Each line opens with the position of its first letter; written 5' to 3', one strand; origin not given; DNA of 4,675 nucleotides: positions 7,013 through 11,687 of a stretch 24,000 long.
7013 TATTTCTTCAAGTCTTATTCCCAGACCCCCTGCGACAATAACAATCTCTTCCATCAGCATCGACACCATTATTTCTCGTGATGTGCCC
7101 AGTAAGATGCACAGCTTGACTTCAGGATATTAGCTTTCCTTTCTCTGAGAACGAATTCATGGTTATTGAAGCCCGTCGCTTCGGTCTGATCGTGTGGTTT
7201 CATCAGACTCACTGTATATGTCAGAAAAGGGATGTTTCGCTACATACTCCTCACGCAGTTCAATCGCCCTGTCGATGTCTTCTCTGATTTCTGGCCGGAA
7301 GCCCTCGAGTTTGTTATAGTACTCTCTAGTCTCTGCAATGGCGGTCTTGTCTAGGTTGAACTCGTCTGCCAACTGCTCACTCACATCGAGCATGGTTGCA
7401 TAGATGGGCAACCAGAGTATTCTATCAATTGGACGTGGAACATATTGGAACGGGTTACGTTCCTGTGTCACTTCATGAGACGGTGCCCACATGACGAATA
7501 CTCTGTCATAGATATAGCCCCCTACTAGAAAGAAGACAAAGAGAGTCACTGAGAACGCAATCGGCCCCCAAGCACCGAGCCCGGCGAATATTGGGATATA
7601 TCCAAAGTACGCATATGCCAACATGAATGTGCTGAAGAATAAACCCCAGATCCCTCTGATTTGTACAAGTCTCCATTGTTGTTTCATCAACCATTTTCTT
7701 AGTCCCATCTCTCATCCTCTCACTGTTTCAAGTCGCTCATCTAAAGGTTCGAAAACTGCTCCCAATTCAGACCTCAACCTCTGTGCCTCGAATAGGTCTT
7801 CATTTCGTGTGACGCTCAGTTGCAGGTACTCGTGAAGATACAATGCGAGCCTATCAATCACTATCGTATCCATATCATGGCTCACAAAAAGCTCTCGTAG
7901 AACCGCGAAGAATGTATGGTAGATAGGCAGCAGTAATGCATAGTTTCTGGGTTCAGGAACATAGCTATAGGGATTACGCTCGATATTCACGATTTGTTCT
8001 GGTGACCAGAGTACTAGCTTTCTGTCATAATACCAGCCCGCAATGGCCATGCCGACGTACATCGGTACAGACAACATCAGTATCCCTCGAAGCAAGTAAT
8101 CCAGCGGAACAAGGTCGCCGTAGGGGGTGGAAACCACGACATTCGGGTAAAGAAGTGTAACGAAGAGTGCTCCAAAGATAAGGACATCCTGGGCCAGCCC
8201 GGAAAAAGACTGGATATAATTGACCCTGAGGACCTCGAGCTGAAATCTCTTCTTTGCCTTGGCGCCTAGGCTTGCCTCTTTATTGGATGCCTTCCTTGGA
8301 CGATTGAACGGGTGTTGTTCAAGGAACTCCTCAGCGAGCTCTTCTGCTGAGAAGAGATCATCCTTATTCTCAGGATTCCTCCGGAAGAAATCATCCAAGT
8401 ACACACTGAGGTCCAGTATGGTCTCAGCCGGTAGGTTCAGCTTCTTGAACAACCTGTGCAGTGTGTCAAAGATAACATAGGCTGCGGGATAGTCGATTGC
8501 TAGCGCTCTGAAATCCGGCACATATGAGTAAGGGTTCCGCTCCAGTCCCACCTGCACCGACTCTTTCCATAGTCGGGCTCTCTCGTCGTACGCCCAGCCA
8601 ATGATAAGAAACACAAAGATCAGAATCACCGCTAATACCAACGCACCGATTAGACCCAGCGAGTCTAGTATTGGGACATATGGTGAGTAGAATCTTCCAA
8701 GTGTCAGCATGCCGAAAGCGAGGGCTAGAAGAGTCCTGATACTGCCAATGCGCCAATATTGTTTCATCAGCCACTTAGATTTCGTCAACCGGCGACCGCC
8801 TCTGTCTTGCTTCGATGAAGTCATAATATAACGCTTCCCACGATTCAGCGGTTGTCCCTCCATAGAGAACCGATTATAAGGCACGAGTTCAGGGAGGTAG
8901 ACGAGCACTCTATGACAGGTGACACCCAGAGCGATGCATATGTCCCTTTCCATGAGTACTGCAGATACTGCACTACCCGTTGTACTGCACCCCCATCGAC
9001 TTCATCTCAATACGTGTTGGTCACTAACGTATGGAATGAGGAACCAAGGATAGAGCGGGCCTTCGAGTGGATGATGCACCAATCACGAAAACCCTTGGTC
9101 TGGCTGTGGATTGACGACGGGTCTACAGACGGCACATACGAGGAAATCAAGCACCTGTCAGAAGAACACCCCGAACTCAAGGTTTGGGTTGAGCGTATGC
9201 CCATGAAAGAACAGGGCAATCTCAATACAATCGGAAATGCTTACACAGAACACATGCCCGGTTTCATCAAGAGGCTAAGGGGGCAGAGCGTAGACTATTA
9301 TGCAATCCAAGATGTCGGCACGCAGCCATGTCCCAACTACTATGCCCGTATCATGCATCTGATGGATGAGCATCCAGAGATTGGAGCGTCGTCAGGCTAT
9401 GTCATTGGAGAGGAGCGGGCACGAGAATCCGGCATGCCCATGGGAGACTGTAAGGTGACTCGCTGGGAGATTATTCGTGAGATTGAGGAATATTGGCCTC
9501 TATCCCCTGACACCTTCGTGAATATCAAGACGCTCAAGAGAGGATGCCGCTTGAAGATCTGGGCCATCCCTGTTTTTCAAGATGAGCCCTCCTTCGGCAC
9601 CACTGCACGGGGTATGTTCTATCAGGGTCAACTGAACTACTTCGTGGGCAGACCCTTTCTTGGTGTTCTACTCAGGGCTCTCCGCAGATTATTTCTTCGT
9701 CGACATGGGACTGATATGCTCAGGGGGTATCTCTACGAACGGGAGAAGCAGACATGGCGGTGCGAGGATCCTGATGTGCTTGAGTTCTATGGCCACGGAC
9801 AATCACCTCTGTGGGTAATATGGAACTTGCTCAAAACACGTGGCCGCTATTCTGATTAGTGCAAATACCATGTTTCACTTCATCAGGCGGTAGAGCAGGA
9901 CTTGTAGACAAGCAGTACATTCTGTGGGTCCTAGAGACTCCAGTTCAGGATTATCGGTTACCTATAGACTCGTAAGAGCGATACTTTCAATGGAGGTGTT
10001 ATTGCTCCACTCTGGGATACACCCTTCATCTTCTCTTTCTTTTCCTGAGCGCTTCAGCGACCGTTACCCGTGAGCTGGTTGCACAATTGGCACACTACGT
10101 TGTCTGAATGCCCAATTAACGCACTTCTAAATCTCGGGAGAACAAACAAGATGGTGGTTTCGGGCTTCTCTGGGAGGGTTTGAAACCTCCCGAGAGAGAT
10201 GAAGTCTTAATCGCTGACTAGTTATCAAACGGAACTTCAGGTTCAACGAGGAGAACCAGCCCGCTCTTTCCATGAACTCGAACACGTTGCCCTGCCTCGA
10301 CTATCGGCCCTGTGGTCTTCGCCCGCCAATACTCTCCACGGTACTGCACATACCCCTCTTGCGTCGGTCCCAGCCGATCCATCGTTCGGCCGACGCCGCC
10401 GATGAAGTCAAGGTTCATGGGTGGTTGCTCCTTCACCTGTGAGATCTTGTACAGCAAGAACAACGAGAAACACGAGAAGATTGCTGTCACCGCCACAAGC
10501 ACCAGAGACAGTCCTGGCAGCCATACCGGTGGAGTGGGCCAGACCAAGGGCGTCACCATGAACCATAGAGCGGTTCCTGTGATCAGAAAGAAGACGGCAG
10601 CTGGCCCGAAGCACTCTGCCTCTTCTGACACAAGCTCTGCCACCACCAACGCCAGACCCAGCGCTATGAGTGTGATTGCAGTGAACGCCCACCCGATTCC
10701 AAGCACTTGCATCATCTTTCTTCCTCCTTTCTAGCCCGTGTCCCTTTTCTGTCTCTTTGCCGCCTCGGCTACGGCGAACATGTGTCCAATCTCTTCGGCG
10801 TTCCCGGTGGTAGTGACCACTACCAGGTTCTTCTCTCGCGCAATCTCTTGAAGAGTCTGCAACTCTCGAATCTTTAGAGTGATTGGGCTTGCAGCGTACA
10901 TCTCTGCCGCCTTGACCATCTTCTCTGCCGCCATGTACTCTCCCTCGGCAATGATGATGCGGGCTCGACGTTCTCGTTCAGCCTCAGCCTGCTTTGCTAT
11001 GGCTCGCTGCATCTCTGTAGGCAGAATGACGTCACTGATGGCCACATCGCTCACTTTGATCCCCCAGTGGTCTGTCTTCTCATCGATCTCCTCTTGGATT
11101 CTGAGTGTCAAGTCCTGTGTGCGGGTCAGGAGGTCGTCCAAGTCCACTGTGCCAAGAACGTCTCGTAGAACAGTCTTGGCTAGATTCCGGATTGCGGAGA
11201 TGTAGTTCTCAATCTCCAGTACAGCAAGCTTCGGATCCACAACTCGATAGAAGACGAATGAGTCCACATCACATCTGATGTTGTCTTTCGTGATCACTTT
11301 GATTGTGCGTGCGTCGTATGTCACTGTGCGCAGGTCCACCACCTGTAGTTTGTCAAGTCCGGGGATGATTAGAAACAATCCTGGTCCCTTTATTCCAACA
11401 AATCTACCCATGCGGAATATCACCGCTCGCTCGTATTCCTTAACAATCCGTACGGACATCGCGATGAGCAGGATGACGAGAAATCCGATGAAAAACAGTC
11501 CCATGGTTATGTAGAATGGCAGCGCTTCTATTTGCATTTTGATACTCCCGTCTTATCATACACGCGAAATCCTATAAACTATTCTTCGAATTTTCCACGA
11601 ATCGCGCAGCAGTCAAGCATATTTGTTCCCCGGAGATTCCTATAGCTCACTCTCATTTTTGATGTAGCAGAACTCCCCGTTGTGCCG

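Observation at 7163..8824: Triplicated uncharacterised 2-TM 'ERNP[YF]xYVP' module (one fused tandem pair plus one single-copy gene) inside the glycan island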

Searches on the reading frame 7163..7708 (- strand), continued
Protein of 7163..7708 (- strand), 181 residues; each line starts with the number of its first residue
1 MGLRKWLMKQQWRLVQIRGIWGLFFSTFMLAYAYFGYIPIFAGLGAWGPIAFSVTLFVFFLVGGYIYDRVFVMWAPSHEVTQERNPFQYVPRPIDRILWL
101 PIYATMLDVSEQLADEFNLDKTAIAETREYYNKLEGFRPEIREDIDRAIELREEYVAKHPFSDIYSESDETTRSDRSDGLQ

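Call 100: search_dna_similar(query=window:7163-7708:-, collection=phages, mode=protein, max_evalue=0.01)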
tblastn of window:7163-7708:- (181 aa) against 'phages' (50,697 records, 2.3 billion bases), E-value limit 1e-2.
No match.

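Call 101: find_related_loci(query=A5, collection=viral_contigs, flank=6000)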
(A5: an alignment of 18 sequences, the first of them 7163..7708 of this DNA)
Query A5 (181 aa) in viral_contigs; peptide patterns used: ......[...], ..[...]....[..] (x = any residue, [..] = any of these).
21 stretches matched a pattern, but none encodes a relative of the query by tblastn (E <= 1e-3).

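Call 102: find_related_loci(query=P0307, collection=viral_contigs, flank=6000)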
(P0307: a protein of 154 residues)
Query P0307 (154 aa) in viral_contigs; peptide patterns used: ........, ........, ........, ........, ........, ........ (x = any residue, [..] = any of these).
20 stretches matched a pattern, but none encodes a relative of the query by tblastn (E <= 1e-3).

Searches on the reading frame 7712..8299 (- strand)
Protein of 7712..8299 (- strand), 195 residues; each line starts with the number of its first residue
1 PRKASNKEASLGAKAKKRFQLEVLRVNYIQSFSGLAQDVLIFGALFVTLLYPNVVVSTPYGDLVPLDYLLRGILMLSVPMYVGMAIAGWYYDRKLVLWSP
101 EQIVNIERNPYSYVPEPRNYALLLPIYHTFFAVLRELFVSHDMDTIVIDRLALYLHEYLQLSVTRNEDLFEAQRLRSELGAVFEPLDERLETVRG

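Call 6: search_protein_families(library=pfam, proteins=[window:7712-8299:-], max_evalue=10)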
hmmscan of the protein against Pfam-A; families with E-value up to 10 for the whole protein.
window:7712-8299:- (195 aa): 1 family
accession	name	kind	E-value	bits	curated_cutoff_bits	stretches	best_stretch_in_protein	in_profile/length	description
PF03902.18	Gal4_dimer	-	0.21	12.2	22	1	133-160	18-45/54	Gal4-like dimerisation domain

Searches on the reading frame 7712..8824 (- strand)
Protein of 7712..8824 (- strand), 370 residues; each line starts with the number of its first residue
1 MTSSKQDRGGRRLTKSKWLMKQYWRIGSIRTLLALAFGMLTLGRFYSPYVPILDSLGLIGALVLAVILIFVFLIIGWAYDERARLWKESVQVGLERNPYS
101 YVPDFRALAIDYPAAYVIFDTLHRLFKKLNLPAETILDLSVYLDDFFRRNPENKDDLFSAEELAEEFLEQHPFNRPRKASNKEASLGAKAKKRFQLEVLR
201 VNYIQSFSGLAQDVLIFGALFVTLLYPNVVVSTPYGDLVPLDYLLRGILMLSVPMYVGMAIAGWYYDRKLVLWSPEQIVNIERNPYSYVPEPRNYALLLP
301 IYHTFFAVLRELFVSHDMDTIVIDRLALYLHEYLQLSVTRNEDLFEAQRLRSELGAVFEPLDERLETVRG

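Call 6: search_protein_families(library=pfam, proteins=[window:7712-8824:-], max_evalue=10)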
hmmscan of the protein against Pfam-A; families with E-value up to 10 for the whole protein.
window:7712-8824:- (370 aa): 0 families

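Call 7: search_protein_families(library=ncbifam, proteins=[window:7712-8824:-], max_evalue=10)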
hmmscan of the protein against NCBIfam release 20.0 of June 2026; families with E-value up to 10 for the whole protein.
window:7712-8824:- (370 aa): 0 families

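Call 11: find_homologous_proteins(query=window:7712-8824:-, max_evalue=0.001)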
Query window:7712-8824:- (370 aa): 59 proteins with E <= 0.001 among 8000 candidates.
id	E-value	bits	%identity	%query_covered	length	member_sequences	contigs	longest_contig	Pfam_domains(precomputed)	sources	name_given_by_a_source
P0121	8.8e-243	823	100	100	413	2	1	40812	-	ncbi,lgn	-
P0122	2.2e-139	483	61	94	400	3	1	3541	-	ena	-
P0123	1.5e-109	385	48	98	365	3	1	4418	-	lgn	-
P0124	1.5e-108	381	50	94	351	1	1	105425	-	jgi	jgi:hypothetical protein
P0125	1.1e-107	378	50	94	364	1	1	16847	-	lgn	-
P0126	1.3e-105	372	46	95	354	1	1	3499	-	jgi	jgi:hypothetical protein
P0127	1.1e-100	355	47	95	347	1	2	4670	-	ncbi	ncbi:MAG: hypothetical protein ACFE8Z_08805 [Candidatus Hermodarchaeota archaeon]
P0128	4.4e-99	350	46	96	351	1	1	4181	-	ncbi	-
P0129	8.1e-97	343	43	95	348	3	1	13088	-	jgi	jgi:hypothetical protein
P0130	4.7e-96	340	46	94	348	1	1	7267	-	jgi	jgi:hypothetical protein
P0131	1.8e-94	335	44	94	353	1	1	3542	-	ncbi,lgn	ncbi:MAG: hypothetical protein ACFFD6_09010 [Candidatus Thorarchaeota archaeon]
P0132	5.9e-93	330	43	92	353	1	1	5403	-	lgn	-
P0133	9.7e-92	326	45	94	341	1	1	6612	-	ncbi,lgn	ncbi:MAG: hypothetical protein ACFFDQ_11150 [Candidatus Thorarchaeota archaeon]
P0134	2.3e-91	325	40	95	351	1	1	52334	-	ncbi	-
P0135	7.7e-91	323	41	95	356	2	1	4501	-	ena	-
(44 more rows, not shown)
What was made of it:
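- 7712..8824 (-): Gene B: fused tandem of two 2-TM modules (370 aa from ATG 8824). The ORF extends to 8953. A TTG at 8788 would match orthologue N-termini best. There are 59 orthologues of about 345 aa (call 11).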

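Call 34: search_protein_families(library=phrogs, proteins=[window:7712-8824:-], max_evalue=1)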
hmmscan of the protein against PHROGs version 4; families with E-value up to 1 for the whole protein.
window:7712-8824:- (370 aa): 1 family
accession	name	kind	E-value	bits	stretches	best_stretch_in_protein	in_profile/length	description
phrog_37658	-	unknown function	0.37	9.9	1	2-52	553-605/856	-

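Call 39: predict_structure(alignment_id=A3)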
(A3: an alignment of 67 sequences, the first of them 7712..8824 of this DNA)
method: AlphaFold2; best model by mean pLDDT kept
length: 370 residues; sequences in the alignment: 67
mean_pLDDT: 84.4   pTM: 0.70
mean pLDDT of the five models: 84.4, 84.1, 81.7, 78.2, 76.7
residues with pLDDT >= 90: 139; 70-90: 188; 50-70: 40; < 50: 3
segments of 3 or more residues with pLDDT < 50: none
pLDDT, mean of each block of 10 residues (from residue 1): 51 76 79 89 94 96 96 90 82 80 86 92 95 95 94 86 92 75 85 86 78 86 91 86 93 91 79 59 68 85 92 95 90 84 86 74 68
secondary structure, 60 per line:
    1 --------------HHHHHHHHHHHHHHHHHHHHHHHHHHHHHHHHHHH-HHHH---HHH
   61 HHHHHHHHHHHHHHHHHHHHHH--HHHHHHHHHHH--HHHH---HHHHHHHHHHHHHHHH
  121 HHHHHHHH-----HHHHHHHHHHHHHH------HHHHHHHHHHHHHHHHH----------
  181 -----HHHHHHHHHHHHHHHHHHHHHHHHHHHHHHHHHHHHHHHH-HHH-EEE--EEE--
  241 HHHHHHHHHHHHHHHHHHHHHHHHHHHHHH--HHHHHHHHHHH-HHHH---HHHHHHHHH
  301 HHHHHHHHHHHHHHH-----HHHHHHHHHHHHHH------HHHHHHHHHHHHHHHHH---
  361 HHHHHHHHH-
elements in order: H15-49 H51-54 H58-82 H85-95 H98-101 H105-128 H134-147 H154-170 H186-225 E231-233 E236-238 H241-270 H273-283 H285-288 H292-315 H321-334 H341-357 H361-369
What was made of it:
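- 7712..8824 (-): The AlphaFold model has pLDDT 84.4 and pTM 0.70 (call 39).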

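Call 52: fold_search(model_id=the predicted structure, library=pdb)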
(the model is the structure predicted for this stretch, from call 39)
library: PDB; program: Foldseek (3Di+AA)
matches with E <= 10: 65; with E <= 0.001: 0
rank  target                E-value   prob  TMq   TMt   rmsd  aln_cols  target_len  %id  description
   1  7jh5_A                1.6e+00  0.07  0.13  0.14  27.8       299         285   15  Co-LOCKR: de novo designed protein switch (released 2020-09-02)
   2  7jh5_B                1.6e+00  0.06  0.12  0.14  26.7       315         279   15  Co-LOCKR: de novo designed protein switch (released 2020-09-02)
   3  8tv0_A                2.1e+00  0.05  0.10  0.03  37.9       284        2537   12  XptA2 wild type (released 2023-09-27)
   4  5n9g_A                2.1e+00  0.03  0.08  0.10  27.8       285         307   16  TFIIIB -TBP/Brf2/DNA and SANT domain of Bdp1- (released 2017-06-14)
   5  5tv4_A                2.1e+00  0.03  0.11  0.08  31.9       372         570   11  3D cryo-EM reconstruction of nucleotide-free MsbA in lipid nanodisc (released 2017-09-20)
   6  7sqc_1J               2.4e+00  0.04  0.11  0.12  40.3       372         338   12  Ciliary C1 central pair apparatus isolated from Chlamydomonas reinhardtii (released 2022-04-13)
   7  6kgx_AH               2.5e+00  0.08  0.09  0.19  25.4       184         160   15  Structure of the phycobilisome from the red alga Porphyridium purpureum (released 2019-12-11)
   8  6nqx_A                2.6e+00  0.06  0.13  0.17  26.9       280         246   11  Flagellar protein FcpA from Leptospira biflexa / primitive monoclinic form (released 2020-01-29)
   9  2d1l_B                2.7e+00  0.04  0.09  0.13  37.2       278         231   11  Structure of F-actin binding domain IMD of MIM (Missing In Metastasis) (released 2006-09-12)
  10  7sqc_1K               3.1e+00  0.06  0.14  0.15  36.5       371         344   11  Ciliary C1 central pair apparatus isolated from Chlamydomonas reinhardtii (released 2022-04-13)
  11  1kn1_A                3.4e+00  0.08  0.11  0.19  24.8       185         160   14  Crystal structure of allophycocyanin (released 2002-12-18)
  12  4roc_A                3.6e+00  0.02  0.09  0.10  27.8       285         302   15  Human TFIIB-related factor 2 (Brf2) and TBP bound to U6#2 promoter (released 2015-12-30)
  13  4myc_A                3.9e+00  0.01  0.09  0.06  30.9       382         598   13  Structure of the mitochondrial ABC transporter, Atm1 (released 2014-03-26)
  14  8cq2_A                4.3e+00  0.03  0.11  0.04  49.3       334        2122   10  Photorhabdus luminescens TcdA1 prepore-to-pore intermediate, C16S, C20S, C870S, T1279C mutant (released 2024-03-13)
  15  4rod_A                4.3e+00  0.02  0.09  0.11  27.9       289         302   14  Human TFIIB-related factor 2 (Brf2) and TBP bound to TRNAU1 promoter (released 2015-12-30)
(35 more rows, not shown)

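Call 79: search_protein_families(library=padloc, proteins=[window:7712-8824:-], max_evalue=1)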
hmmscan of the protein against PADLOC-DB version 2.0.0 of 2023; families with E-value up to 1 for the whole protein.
window:7712-8824:- (370 aa): 0 families

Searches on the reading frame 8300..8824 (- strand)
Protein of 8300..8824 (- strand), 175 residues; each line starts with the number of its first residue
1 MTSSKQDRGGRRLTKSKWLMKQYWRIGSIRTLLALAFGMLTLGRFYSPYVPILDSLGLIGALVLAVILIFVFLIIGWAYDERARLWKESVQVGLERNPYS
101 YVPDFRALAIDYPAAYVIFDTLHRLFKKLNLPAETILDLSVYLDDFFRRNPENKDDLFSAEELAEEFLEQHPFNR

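Call 6: search_protein_families(library=pfam, proteins=[window:8300-8824:-], max_evalue=10)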
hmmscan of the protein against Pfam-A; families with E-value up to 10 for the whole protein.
window:8300-8824:- (175 aa): 3 families
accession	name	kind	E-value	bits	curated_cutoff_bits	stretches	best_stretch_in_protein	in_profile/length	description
PF15465.11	DUF4634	-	0.23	12.2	27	1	63-127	3-68/131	Domain of unknown function (DUF4634)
PF13400.11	Tad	-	0.32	11.8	22.3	1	61-85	7-33/47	Putative Flp pilus-assembly TadE/G-like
PF02656.20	DUF202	-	0.74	10.7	23.4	1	29-82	14-65/68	Domain of unknown function (DUF202)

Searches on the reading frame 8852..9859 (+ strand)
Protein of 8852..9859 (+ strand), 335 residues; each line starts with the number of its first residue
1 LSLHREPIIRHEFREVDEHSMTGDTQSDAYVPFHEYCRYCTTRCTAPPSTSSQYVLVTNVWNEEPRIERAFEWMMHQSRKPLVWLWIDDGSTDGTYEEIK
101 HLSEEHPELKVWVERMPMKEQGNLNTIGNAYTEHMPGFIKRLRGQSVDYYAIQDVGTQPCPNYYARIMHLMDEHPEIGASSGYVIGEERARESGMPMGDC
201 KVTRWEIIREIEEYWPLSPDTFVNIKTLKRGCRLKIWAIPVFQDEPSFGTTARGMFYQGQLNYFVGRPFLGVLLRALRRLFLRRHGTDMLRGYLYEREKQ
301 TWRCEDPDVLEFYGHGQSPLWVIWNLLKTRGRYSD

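Call 8: search_protein_families(library=pfam, proteins=[window:8852-9859:+], max_evalue=0.001)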
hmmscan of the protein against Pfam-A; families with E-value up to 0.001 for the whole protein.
window:8852-9859:+ (335 aa): 1 family
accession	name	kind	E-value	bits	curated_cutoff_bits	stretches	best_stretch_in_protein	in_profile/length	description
PF00535.33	Glycos_transf_2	-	2.8e-05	24.6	23.3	1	59-111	5-57/168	Glycosyl transferase family 2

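Call 90: search_protein_families(library=ncbifam, proteins=[window:8852-9859:+], max_evalue=0.00001)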
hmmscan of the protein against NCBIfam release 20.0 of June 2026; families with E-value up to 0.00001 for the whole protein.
window:8852-9859:+ (335 aa): 0 families

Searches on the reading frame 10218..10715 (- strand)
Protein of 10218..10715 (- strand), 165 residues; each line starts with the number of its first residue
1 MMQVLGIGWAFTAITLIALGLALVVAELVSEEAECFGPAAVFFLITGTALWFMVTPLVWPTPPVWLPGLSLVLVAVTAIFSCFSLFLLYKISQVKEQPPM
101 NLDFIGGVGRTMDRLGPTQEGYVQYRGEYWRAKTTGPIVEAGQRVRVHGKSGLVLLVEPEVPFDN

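Call 8: search_protein_families(library=pfam, proteins=[window:10218-10715:-], max_evalue=0.001)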
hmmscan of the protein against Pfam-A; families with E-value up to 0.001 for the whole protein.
window:10218-10715:- (165 aa): 1 family
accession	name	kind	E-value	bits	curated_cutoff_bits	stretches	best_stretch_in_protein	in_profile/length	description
PF01957.25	NfeD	-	8.5e-14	51.9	29.1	1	104-159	4-57/57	NfeD-like C-terminal, partner-binding domain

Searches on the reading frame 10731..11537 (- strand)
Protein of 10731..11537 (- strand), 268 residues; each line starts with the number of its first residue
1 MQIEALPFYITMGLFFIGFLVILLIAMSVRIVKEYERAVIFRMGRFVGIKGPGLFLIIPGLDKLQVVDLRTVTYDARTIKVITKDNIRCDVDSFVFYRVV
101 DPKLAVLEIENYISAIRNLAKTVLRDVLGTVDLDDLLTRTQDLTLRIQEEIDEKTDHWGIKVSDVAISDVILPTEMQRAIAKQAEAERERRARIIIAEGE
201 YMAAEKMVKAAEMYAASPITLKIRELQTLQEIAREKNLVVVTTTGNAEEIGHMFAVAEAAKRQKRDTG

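Call 8: search_protein_families(library=pfam, proteins=[window:10731-11537:-], max_evalue=0.001)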
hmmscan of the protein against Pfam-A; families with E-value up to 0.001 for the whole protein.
window:10731-11537:- (268 aa): 2 families
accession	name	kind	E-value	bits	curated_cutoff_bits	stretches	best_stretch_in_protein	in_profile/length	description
PF01145.31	Band_7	-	4.7e-39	134.7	23.6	1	31-200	2-175/176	SPFH domain / Band 7 family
PF13421.11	Band_7_1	-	9.6e-07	29.1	24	1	112-185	133-208/211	SPFH domain-Band 7 family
